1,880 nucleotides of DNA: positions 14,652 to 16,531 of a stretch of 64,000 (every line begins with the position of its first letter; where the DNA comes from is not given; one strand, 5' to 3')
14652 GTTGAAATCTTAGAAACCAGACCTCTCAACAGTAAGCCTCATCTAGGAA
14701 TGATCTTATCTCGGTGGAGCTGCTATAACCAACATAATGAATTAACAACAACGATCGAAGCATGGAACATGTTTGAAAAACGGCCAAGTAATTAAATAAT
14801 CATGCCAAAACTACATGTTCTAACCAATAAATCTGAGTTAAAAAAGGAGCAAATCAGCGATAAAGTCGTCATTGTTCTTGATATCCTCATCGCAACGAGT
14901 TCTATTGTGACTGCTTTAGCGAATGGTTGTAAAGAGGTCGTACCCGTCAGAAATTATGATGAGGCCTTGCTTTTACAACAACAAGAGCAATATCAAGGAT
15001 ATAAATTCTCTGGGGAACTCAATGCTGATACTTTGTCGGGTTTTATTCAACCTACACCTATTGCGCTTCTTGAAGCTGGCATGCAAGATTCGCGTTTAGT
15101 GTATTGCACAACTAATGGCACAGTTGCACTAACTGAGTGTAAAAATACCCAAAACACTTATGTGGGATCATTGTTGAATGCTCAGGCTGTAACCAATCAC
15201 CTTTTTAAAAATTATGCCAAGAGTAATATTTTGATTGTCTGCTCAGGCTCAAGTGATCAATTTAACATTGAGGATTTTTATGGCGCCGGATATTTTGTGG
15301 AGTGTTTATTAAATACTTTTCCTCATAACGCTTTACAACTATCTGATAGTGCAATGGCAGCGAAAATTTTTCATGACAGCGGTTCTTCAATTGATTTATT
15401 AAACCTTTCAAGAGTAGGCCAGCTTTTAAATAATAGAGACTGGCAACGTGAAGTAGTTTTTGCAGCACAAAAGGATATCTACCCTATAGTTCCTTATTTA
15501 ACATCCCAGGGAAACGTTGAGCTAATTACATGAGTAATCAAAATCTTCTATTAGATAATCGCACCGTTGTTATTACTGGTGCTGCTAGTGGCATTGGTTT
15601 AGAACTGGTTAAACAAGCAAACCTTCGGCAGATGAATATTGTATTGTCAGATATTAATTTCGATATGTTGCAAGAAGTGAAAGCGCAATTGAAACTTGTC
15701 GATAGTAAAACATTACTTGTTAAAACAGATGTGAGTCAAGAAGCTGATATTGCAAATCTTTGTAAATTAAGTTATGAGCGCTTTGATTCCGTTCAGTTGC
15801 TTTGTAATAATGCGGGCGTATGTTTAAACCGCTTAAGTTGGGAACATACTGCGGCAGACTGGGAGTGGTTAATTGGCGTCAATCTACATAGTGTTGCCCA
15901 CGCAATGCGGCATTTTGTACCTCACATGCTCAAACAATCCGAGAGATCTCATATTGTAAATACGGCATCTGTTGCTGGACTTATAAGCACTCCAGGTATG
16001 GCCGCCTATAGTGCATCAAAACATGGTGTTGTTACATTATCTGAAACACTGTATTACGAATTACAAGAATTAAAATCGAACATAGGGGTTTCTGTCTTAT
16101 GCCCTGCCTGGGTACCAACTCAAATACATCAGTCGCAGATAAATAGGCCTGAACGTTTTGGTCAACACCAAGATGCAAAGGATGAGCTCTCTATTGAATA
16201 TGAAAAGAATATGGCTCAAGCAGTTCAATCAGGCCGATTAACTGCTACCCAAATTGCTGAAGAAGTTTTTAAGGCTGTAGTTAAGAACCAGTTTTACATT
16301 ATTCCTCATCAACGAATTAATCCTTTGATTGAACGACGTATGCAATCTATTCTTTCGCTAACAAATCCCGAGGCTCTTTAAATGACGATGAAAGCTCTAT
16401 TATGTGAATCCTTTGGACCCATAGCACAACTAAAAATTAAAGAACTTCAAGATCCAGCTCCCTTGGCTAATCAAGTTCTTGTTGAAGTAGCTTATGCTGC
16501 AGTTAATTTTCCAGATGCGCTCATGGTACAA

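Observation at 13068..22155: Ten-gene acyl-CoA cluster with a kinase-phosphatase pair and no acyl-CoA dehydrogenase: candidate phospho-acyl-CoA (4-hydroxy-acid-type) pathway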

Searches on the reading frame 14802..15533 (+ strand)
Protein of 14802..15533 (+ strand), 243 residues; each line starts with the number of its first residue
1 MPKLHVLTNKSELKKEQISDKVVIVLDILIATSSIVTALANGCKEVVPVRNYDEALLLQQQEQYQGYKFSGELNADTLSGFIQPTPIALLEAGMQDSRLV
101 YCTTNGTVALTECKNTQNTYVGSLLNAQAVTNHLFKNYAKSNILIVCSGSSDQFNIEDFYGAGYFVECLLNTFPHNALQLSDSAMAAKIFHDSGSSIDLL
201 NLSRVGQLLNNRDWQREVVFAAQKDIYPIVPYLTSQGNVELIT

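Call 3: search_protein_families(library=pfam, proteins=[window:14802-15533:+])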
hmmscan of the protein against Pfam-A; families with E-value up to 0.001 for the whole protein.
window:14802-15533:+ (243 aa): 1 family
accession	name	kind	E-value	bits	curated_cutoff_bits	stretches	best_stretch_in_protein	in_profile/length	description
PF04029.19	2-ph_phosp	-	6.6e-56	189.4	26.4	1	11-234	5-224/226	2-phosphosulpholactate phosphatase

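Call 4: search_protein_families(library=ncbifam, proteins=[window:14802-15533:+])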
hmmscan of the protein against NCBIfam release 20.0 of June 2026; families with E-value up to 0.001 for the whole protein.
window:14802-15533:+ (243 aa): 8 families
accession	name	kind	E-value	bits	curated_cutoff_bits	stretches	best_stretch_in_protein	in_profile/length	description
NF002055.0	PRK00886.1-4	equivalog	8.4e-41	140.1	345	1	4-234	3-229/236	2-phosphosulfolactate phosphatase family protein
NF002054.0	PRK00886.1-3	equivalog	2.4e-40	138.5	330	1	4-234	3-231/241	2-phosphosulfolactate phosphatase family protein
TIGR00298.1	TIGR00298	equivalog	1e-29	103.9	175.05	1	22-233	1-208/216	2-phosphosulfolactate phosphatase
NF002057.0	PRK00886.1-6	equivalog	6.6e-29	100.8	235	1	14-234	8-218/228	2-phosphosulfolactate phosphatase family protein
NF002052.0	PRK00886.1-1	equivalog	8.5e-29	100.8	440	1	12-232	11-228/239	2-phosphosulfolactate phosphatase family protein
NF002056.0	PRK00886.1-5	equivalog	3.5e-22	78.9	323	1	14-236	12-236/243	2-phosphosulfolactate phosphatase family protein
NF002053.0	PRK00886.1-2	equivalog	1.6e-20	73.5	319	1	16-237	14-238/243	2-phosphosulfolactate phosphatase family protein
NF010700.0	PRK14100.1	equivalog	2.2e-20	72.9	332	1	20-241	16-232/237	2-phosphosulfolactate phosphatase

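Call 13: search_solved_structures(query=window:14802-15533:+, max_evalue=0.001)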
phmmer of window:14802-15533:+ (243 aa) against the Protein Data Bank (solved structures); distinct sequences matched with E-value up to 0.001: 3.
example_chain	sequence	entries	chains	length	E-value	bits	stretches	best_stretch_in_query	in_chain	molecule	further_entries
1vr0_A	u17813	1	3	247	2e-28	102.4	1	3-235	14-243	Probable 2-phosphosulfolactate phosphatase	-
2yyv_A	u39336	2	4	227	1.9e-22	82.9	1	21-234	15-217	Probable 2-phosphosulfolactate phosphatase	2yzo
2z0j_A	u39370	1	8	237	8.2e-09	38.3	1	21-235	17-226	Putative uncharacterized protein TTHA1438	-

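Call 26: find_homologous_proteins(query=window:14802-15533:+)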
Query window:14802-15533:+ (243 aa): 1670 proteins with E <= 0.001 among 2494 candidates; the best 120 are listed.
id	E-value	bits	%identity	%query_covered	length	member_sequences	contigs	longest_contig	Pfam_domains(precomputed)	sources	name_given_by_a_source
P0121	5.0e-151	518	97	100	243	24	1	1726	PF04029.20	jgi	jgi:2-phosphosulfolactate phosphatase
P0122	7.4e-112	390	72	100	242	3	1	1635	PF04029.20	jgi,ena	-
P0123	1.2e-110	386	71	100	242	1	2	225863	PF04029.20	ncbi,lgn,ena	-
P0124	1.4e-110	386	71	99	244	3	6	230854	PF04029.20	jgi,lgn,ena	jgi:2-phosphosulfolactate phosphatase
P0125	4.3e-110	384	71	100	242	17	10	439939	PF04029.20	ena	-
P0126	1.2e-109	383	71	99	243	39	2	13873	PF04029.20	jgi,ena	jgi:2-phosphosulfolactate phosphatase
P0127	2.1e-109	382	71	100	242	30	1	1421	PF04029.20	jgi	-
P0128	6.5e-109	380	70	100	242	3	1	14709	PF04029.20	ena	-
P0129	1.2e-108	380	70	100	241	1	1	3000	PF04029.20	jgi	jgi:2-phosphosulfolactate phosphatase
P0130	9.7e-108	377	71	99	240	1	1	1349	PF04029.20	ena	-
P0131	9.8e-107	373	69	100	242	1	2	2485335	PF04029.20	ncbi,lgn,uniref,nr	ncbi:putative 2-phosphosulfolactate phosphatase [Polynucleobacter sp. SHI8]|uniref:2-phosphosulfolac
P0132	2.9e-106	372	68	100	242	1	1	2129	PF04029.20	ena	-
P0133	8.8e-105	367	70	99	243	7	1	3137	PF04029.20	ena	-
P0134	1.0e-104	367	69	100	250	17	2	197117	PF04029.20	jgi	-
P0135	1.8e-104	366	69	100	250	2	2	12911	PF04029.20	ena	-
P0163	5.2e-68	247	50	99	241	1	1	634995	PF04029.20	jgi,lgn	-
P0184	7.2e-62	227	50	96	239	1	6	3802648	PF04029.20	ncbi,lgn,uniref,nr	ncbi:2-phosphosulfolactate phosphatase [Sulfuritalea hydrogenivorans]|uniref:Probable 2-phosphosulfo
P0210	1.6e-60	222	48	96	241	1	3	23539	PF04029.20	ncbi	ncbi:MAG: 2-phosphosulfolactate phosphatase family protein [Myxococcales bacterium]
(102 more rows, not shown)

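Call 27: find_encoding_contigs(protein=P0184, flank=10000, max_places=1)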
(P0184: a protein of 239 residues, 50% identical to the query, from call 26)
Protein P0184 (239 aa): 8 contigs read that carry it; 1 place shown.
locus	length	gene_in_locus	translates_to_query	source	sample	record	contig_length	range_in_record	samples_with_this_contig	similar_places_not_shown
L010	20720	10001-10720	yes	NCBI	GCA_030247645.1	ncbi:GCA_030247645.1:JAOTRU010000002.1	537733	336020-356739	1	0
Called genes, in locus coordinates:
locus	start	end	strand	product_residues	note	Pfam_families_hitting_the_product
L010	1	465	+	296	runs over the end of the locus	PF00892:EamA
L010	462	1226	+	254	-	PF06167:Peptidase_M90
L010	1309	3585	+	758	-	PF00989:PAS, PF13188:PAS_8 (faint), PF08448:PAS_4, PF13426:PAS_9 (weak), PF08448:PAS_4, PF13426:PAS_9, PF00990:GGDEF, PF00563:EAL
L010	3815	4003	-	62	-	-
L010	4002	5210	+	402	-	PF02771:Acyl-CoA_dh_N, PF02770:Acyl-CoA_dh_M, PF00441:Acyl-CoA_dh_1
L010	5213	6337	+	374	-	PF02771:Acyl-CoA_dh_N, PF02770:Acyl-CoA_dh_M, PF00441:Acyl-CoA_dh_1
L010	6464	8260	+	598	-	PF02771:Acyl-CoA_dh_N, PF02770:Acyl-CoA_dh_M, PF00441:Acyl-CoA_dh_1, PF12806:Acyl-CoA_dh_C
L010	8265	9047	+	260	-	PF00378:ECH_1, PF16113:ECH_2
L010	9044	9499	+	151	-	PF13622:4HBT_3, PF03061:4HBT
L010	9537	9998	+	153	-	PF03061:4HBT (weak)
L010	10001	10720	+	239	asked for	PF04029:2-ph_phosp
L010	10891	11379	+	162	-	PF01575:MaoC_dehydratas, PF13452:FAS1_DH_region (weak)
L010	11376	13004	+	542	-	PF00501:AMP-binding, PF13193:AMP-binding_C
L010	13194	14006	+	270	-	PF00378:ECH_1, PF16113:ECH_2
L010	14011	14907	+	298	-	PF00561:Abhydrolase_1, PF12146:Hydrolase_4, PF12697:Abhydrolase_6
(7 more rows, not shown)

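Call 28: find_encoding_contigs(protein=P0163, flank=10000, max_places=1)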
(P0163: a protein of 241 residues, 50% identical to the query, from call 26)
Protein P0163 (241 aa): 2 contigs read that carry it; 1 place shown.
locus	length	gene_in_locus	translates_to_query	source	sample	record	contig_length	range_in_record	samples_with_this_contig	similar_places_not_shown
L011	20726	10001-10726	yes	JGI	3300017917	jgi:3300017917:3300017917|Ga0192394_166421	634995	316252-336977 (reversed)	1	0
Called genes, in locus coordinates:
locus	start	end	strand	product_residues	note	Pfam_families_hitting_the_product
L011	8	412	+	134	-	PF00903:Glyoxalase, PF13669:Glyoxalase_4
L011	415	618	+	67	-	PF06945:DUF1289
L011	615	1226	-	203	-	-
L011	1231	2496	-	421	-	PF13088:BNR_2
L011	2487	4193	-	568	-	PF02366:PMT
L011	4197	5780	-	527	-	PF00005:ABC_tran, PF02463:SMC_N (faint), PF03193:RsgA_GTPase (faint), PF13555:AAA_29 (faint), PF01935:DUF87 (faint), PF13304:AAA_21 (faint), PF12848:ABC_tran_Xtn, PF00005:ABC_tran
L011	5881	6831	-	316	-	PF02016:Peptidase_S66, PF17676:Peptidase_S66C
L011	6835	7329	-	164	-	PF00383:dCMP_cyt_deam_1, PF14437:MafB19-deam, PF14439:Bd3614-deam (weak)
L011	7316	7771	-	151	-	PF01242:PTPS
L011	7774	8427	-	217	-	PF04055:Radical_SAM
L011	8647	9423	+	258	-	PF00378:ECH_1, PF16113:ECH_2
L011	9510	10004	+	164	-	PF01575:MaoC_dehydratas, PF13452:FAS1_DH_region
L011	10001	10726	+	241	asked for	PF04029:2-ph_phosp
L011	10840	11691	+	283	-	PF00106:adh_short, PF08659:KR, PF13561:adh_short_C2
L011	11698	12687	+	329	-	PF08240:ADH_N, PF00107:ADH_zinc_N, PF13602:ADH_zinc_N_2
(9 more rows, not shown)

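Call 29: find_encoding_contigs(protein=P0210, flank=10000, max_places=1)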
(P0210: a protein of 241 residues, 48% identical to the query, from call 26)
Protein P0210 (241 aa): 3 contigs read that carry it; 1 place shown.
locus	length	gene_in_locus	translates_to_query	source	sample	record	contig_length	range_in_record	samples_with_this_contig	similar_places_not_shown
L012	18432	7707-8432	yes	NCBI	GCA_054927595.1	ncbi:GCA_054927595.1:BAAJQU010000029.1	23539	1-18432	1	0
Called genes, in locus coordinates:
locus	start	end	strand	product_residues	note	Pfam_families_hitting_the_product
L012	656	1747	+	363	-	PF00487:FA_desaturase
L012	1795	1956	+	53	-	-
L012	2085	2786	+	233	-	PF00515:TPR_1 (faint), PF07719:TPR_2 (faint), PF13181:TPR_8 (faint), PF13414:TPR_11 (faint), PF13428:TPR_14 (faint), PF13431:TPR_17 (faint), PF13432:TPR_16 (weak), PF13424:TPR_12 (weak), +2 more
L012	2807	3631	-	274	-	PF02602:HEM4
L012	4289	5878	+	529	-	PF01590:GAF, PF13185:GAF_2, PF00158:Sigma54_activat, PF14532:Sigma54_activ_2, PF07728:AAA_5 (weak), PF25601:AAA_lid_14, PF02954:HTH_8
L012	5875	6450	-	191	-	PF13241:NAD_binding_7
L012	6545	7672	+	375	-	PF01636:APH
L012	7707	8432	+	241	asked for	PF04029:2-ph_phosp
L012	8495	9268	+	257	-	PF00106:adh_short, PF08659:KR, PF13561:adh_short_C2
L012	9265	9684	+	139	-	PF14539:DUF4442, PF20789:4HBT_3C (weak), PF13622:4HBT_3 (weak), PF03061:4HBT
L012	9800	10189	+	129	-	PF18998:Flg_new_2 (weak)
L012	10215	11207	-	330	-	PF16884:ADH_N_2, PF00107:ADH_zinc_N, PF13602:ADH_zinc_N_2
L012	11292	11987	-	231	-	-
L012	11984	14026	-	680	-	PF00884:Sulfatase (faint), PF01663:Phosphodiest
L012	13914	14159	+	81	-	-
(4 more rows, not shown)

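Call 38: find_related_loci(query=A1, collection=genome_contigs, flank=10000)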
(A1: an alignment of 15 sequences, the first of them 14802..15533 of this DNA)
Query A1 (243 aa) in genome_contigs; peptide patterns used: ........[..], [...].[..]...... (x = any residue, [..] = any of these).
600 stretches matched a pattern (row limit reached: there are more); 563 encode a relative of the query (tblastn E <= 1e-3); the best 80 are kept; 80 distinct loci.
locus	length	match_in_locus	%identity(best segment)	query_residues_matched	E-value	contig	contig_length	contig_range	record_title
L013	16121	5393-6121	95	1-243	2e-156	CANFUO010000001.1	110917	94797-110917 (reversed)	MAG: Burkholderiaceae bacterium isolate Jr-16oct17-194 genome assembly, contig: Jr-16oct17-C344, whole genome shotgun se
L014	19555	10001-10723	73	1-241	2e-119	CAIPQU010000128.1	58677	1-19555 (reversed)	MAG: uncultured beta proteobacterium isolate Umea2p1_bin-1447 genome assembly, contig: bin-1447:128/174, whole genome sh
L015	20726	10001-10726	71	1-242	3e-119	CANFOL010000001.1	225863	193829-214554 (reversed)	MAG: Burkholderiaceae bacterium isolate Jr-14may18-239 genome assembly, contig: Jr-14may18-C43, whole genome shotgun seq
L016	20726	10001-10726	72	1-242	4e-118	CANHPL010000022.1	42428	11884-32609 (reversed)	MAG: Burkholderiaceae bacterium isolate RE-23may17-324 genome assembly, contig: RE-23may17-C1647, whole genome shotgun s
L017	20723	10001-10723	70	1-241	1e-114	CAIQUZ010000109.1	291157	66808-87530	MAG: uncultured beta proteobacterium isolate Kiruna2_bin-0604 genome assembly, contig: bin-0604:109/129, whole genome sh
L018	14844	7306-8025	69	1-242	4e-113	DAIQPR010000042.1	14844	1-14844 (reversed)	MAG TPA_asm: Polynucleobacter sp. isolate CTOTU22629 NODE_348_length_14844_cov_5.800392, whole genome shotgun sequence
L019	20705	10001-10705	52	3-237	1e-79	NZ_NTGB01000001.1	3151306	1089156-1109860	Polynucleobacter rarus strain MT-CBb6A5 Ga0100209_11, whole genome shotgun sequence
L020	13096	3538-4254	51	3-241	3e-79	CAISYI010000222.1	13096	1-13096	MAG: uncultured beta proteobacterium isolate Kiruna_bin-08203 genome assembly, contig: bin-08203:222/291, whole genome s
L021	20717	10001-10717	51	3-241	6e-79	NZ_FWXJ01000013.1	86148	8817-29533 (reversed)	Polynucleobacter kasalickyi strain VK13, whole genome shotgun sequence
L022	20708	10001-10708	50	3-237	5e-74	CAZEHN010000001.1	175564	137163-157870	MAG TPA_asm: uncultured Polynucleobacter sp. isolate SRP220891_co5_244 genome assembly, contig: NODE_17_length_175564_co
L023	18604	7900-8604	51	1-233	1e-73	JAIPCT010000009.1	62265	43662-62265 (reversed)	MAG: Burkholderiaceae bacterium isolate Tobar2m-G30 Tobar13-5m-C512, whole genome shotgun sequence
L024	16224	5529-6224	48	1-233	1e-72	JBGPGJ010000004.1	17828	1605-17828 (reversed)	MAG: Sulfurifustaceae bacterium isolate OBJ_0618_7090110_45 k141_3582747_length_17828_cov_21.5759, whole genome shotgun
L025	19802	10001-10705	49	1-237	2e-71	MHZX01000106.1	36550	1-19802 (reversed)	MAG: Rhodocyclales bacterium RIFCSPLOWO2_02_FULL_63_24 rifcsplowo2_02_scaffold_4976, whole genome shotgun sequence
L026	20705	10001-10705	50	1-233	8e-71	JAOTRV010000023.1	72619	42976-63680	MAG: Sulfuritalea sp. isolate MAG2 5109_A_contig_131, whole genome shotgun sequence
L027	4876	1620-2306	51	3-233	9e-71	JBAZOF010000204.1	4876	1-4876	MAG: Sulfuritalea sp. isolate SO_2017_LW4_88 scaffold_34360_c1_LW137-91_2017, whole genome shotgun sequence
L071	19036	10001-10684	46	1-230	3e-64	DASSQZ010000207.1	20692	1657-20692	MAG TPA_asm: Myxococcales bacterium isolate SMAG_U476 k141_1727070, whole genome shotgun sequence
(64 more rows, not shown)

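Call 56: search_solved_structures(query=L071:8461-9555:+, max_evalue=0.00001)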
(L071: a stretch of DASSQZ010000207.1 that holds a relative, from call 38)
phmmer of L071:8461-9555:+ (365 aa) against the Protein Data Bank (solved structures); distinct sequences matched with E-value up to 0.00001: 6.
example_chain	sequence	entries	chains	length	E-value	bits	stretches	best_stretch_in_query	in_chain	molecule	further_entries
9o56_A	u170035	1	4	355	1.3e-97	330.4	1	12-356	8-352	Aminoglycoside phosphotransferase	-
3dxp_A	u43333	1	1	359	4.8e-54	187.1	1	12-331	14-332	putative acyl-CoA dehydrogenase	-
8v3v_A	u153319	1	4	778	2.6e-45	158.4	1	11-343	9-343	Acyl-Coenzyme A dehydrogenase family, member 11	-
8v3u_A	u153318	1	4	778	3.3e-44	154.7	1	11-343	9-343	Acyl-Coenzyme A dehydrogenase family, member 11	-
9fsg_A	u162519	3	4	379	2.1e-10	43.5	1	106-333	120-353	Aminoglycoside phosphotransferase-like protein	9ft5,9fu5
3ats_A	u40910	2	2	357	7.2e-06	28.6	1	95-317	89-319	Putative uncharacterized protein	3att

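Call 57: search_solved_structures(query=L071:7250-8449:+, max_evalue=1e-40)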
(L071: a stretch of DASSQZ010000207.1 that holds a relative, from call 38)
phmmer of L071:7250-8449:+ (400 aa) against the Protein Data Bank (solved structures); distinct sequences matched with E-value up to 1e-40: 11.
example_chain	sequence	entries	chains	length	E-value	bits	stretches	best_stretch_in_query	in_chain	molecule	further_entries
8v3u_A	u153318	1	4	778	2.4e-87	296.6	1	3-393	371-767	Acyl-Coenzyme A dehydrogenase family, member 11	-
8v3v_A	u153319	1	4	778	1.2e-86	294.3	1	3-393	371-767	Acyl-Coenzyme A dehydrogenase family, member 11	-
2wbi_A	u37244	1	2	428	3.4e-85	289.5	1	16-394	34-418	ACYL-COA DEHYDROGENASE FAMILY MEMBER 11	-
4hr3_A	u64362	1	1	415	5.5e-82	278.9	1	1-397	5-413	Putative acyl-CoA dehydrogenase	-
1jqi_A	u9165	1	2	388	9.8e-47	162.9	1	10-396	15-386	short chain acyl-CoA dehydrogenase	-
2vig_A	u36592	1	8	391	1.9e-45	158.6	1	10-397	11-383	SHORT-CHAIN SPECIFIC ACYL-COA DEHYDROGENASE,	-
7y0a_A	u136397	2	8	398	3.3e-45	157.9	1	10-397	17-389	Short-chain specific acyl-CoA dehydrogenase, mitochondrial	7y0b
8sgs_A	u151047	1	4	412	4.5e-45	157.4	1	10-396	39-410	Short-chain specific acyl-CoA dehydrogenase, mitochondrial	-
4m9a_A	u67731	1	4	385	2e-43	152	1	48-391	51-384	Acyl-CoA dehydrogenase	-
1ukw_A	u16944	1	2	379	4e-43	151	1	2-393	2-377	acyl-CoA dehydrogenase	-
4n5f_A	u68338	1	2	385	8.2e-43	150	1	47-391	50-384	Putative acyl-CoA dehydrogenase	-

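Call 74: search_solved_structures(query=A1, max_evalue=0.001, show_alignments=3)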
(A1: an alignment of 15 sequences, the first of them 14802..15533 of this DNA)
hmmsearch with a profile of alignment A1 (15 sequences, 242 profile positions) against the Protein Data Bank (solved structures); distinct sequences matched with E-value up to 0.001: 3.
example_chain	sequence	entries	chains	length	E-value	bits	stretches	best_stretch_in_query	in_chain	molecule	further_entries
1vr0_A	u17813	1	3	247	7.4e-46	159.5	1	2-237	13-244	Probable 2-phosphosulfolactate phosphatase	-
2yyv_A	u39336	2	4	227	3.3e-39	137.8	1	21-237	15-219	Probable 2-phosphosulfolactate phosphatase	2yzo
2z0j_A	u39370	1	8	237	6e-22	81.3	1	21-234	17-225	Putative uncharacterized protein TTHA1438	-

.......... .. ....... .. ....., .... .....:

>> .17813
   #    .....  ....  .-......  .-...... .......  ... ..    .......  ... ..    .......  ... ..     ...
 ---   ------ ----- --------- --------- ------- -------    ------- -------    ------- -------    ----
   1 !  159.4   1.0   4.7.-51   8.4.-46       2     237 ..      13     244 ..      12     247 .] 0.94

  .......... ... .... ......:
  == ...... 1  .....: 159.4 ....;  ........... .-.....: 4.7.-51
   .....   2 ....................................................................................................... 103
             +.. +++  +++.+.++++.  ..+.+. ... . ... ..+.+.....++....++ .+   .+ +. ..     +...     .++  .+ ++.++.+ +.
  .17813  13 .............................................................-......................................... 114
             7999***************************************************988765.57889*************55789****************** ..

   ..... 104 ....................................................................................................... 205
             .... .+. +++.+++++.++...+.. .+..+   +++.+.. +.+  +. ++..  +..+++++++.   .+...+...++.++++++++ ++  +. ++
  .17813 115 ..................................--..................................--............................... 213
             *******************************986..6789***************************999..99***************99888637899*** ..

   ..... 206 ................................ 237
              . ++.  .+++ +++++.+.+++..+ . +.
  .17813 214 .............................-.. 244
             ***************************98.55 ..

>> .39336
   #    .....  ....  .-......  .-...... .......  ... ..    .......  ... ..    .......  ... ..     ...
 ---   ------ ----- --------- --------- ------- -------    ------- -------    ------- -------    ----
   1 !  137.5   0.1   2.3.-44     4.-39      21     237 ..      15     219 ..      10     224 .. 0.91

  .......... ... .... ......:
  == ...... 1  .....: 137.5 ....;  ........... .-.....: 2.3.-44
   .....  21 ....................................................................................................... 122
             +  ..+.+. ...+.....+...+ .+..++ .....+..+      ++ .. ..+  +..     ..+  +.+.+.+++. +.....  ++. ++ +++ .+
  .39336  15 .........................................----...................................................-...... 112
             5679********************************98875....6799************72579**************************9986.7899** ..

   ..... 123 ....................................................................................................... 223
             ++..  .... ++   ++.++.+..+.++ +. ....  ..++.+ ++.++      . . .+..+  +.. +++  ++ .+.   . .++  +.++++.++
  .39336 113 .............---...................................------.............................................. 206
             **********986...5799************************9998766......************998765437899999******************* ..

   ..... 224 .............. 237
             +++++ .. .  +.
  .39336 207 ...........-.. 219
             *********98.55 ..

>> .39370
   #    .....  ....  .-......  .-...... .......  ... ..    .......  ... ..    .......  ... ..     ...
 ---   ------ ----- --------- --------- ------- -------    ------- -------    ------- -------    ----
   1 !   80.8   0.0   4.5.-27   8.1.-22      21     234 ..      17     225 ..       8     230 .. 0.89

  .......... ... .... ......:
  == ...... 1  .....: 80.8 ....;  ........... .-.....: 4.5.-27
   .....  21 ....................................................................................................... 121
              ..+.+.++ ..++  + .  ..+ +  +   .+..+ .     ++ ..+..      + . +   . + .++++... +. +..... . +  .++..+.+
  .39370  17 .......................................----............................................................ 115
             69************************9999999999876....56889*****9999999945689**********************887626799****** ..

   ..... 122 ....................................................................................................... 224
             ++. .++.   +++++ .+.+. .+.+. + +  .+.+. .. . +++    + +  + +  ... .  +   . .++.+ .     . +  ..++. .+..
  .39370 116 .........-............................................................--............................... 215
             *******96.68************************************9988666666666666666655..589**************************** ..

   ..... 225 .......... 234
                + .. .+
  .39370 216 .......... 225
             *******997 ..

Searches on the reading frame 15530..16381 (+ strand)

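Call 3: search_protein_families(library=pfam, proteins=[window:15530-16381:+])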
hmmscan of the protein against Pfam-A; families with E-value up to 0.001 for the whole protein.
window:15530-16381:+ (283 aa): 3 families
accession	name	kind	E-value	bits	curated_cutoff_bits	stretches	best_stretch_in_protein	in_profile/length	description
PF00106.31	adh_short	-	2.7e-43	148.2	26.6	1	12-203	2-190/195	short chain dehydrogenase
PF13561.12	adh_short_C2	-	2.5e-30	106.2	27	1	17-215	1-195/236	Enoyl-(Acyl carrier protein) reductase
PF08659.16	KR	-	2e-08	34.8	22.6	1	12-163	2-152/180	KR domain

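Call 4: search_protein_families(library=ncbifam, proteins=[window:15530-16381:+])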
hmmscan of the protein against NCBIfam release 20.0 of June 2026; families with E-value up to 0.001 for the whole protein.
window:15530-16381:+ (283 aa): 210 families (the best 25 are shown)
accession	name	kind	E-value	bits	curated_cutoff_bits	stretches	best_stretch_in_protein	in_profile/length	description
NF004843.0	PRK06194.1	equivalog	4e-90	302.2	308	1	8-281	4-276/295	hypothetical protein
NF004196.0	PRK05650.1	equivalog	1.8e-53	181.4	297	1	11-263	3-238/272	SDR family oxidoreductase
NF005881.0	PRK07832.1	equivalog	2.2e-41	141.9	296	1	8-263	7-251/287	SDR family oxidoreductase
NF009093.0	PRK12429.1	subfamily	3.4e-41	141.2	258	1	8-242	3-230/259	3-hydroxybutyrate dehydrogenase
NF004514.1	PRK05855.1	equivalog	4.4e-41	141.1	455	1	9-254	312-547/578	SDR family oxidoreductase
TIGR01963.1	PHB_DH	subfamily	1.8e-40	138.8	307.05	1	11-208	2-196/255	3-hydroxybutyrate dehydrogenase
NF004529.0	PRK05876.1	equivalog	1.6e-39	136.1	338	1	9-274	5-261/275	short chain dehydrogenase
NF004818.0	PRK06172.1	equivalog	9.8e-38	129.9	336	1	8-214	5-209/253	SDR family oxidoreductase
NF005559.1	PRK07231.1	subfamily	1.4e-37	129.6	215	1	8-207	2-197/249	glucose 1-dehydrogenase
NF004825.0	PRK06181.1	equivalog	1.4e-37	129.4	215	1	8-214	4-207/268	SDR family oxidoreductase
NF004198.0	PRK05653.1-3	equivalog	6.6e-37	127.3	296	1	7-200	4-194/248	3-oxoacyl-ACP reductase FabG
NF006123.0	PRK08267.1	equivalog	4.1e-36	124.5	261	1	11-260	3-232/261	SDR family oxidoreductase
NF052558.1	MBtsdlDhBudC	equivalog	1.3e-35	123.2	270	1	9-210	2-197/250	meso-2,3-butanediol dehydrogenase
NF005878.0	PRK07825.1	subfamily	3.5e-34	118.4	287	1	8-199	7-191/278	short chain dehydrogenase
NF009931.0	PRK13394.1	subfamily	1.4e-33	116.5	340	1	8-206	5-201/262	3-hydroxybutyrate dehydrogenase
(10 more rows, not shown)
